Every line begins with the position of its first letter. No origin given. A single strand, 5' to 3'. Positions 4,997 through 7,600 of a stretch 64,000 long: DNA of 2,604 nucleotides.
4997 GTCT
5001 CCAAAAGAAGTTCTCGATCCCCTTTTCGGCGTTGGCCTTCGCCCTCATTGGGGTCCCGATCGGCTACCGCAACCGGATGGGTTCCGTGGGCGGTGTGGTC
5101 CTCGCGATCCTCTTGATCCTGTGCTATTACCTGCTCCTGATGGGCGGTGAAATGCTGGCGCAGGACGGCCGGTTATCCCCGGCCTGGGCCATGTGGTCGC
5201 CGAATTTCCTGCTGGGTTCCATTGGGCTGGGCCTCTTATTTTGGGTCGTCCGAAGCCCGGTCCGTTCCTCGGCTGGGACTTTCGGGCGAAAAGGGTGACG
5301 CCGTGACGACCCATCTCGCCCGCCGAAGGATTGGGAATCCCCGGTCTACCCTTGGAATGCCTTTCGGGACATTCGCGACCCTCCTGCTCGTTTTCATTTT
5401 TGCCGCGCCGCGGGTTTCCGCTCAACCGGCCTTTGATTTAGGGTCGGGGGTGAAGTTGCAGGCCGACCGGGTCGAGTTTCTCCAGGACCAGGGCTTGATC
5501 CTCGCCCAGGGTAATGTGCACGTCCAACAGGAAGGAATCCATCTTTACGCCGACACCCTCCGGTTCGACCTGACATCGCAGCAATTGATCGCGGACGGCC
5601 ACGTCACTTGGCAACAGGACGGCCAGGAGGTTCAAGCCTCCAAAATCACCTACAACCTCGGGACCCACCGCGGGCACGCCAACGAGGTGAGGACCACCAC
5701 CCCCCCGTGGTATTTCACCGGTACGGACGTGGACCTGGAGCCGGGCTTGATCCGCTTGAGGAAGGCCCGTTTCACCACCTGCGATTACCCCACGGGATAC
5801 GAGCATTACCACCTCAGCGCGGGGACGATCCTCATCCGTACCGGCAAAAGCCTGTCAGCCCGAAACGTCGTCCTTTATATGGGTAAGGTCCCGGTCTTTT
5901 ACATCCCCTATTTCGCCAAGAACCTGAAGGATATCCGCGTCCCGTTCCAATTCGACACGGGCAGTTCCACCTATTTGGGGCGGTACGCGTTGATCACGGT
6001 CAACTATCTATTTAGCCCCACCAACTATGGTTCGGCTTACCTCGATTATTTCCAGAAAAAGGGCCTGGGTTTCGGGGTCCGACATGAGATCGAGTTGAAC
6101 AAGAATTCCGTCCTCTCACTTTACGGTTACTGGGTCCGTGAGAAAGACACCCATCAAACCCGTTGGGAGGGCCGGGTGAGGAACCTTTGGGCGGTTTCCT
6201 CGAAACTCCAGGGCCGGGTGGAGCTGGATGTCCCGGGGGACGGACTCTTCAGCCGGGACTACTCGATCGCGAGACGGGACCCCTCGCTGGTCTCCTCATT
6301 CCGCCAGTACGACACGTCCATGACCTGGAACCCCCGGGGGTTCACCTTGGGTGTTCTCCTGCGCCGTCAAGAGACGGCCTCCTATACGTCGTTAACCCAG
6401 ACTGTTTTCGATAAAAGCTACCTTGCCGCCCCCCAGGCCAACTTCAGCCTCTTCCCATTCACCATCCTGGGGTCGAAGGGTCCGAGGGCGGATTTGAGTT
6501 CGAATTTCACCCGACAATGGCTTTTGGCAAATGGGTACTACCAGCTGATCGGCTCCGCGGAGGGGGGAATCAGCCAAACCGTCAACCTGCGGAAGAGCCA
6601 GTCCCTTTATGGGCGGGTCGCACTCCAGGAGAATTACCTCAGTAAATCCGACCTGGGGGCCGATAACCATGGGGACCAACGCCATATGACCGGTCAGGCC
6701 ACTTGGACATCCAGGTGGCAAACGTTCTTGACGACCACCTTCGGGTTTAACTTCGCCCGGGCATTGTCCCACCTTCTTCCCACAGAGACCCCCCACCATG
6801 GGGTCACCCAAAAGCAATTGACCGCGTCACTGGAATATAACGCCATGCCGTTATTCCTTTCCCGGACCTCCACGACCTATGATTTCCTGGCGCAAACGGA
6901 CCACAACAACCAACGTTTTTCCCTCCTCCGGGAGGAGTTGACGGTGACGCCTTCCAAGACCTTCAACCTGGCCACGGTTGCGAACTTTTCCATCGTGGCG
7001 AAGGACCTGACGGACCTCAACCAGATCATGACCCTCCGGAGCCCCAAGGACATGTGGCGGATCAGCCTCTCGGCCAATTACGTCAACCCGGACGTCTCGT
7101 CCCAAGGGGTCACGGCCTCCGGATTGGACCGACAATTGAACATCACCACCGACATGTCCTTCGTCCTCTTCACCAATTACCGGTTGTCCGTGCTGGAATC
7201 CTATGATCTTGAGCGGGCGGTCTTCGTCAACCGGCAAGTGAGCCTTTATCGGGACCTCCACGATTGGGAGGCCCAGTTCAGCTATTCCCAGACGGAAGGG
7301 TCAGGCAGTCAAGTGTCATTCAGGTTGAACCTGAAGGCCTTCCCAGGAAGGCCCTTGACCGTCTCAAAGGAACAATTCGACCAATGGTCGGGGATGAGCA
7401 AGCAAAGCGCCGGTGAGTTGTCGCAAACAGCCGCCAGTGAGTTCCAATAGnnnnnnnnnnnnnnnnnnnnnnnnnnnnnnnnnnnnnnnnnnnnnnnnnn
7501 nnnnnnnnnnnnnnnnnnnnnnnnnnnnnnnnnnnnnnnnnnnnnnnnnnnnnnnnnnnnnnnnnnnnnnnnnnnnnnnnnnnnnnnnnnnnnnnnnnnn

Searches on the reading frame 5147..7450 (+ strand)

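Call 6: search_protein_families(library=pfam, proteins=[window:5147-7450:+], max_evalue=0.1)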
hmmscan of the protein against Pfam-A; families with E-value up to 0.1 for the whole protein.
window:5147-7450:+ (767 aa): 2 families
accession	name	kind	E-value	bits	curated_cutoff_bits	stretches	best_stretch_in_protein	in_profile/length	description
PF03968.19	LptD_N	-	1.4e-05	25.7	20.4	1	104-192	2-102/113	LptA/(LptD N-terminal domain) LPS transport protein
PF06835.18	LptC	-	0.002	18.2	21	1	102-175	85-163/175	Lipopolysaccharide-assembly, LptC-related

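Call 49: search_protein_families(library=ncbifam, proteins=[window:5357-7450:+], max_evalue=0.001)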
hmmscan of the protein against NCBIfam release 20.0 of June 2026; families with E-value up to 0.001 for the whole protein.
window:5357-7450:+ (697 aa): 4 families
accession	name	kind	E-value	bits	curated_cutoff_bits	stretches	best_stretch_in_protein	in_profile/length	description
NF003358.0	PRK04423.1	equivalog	3.3e-14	52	944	1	50-344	76-372/799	LPS-assembly protein LptD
NF052235.1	CT351_fam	equivalog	1.1e-09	37.4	900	1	49-254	33-235/674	CT351 family outer membrane beta-barrel protein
TIGR04409.1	LptC_YrbK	equivalog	8e-06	25.5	38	1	32-104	91-168/180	LPS export ABC transporter periplasmic protein LptC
TIGR03002.1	outer_YhbN_LptA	equivalog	4.6e-05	23.3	71.7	0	35-104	13-121/142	lipopolysaccharide transport periplasmic protein LptA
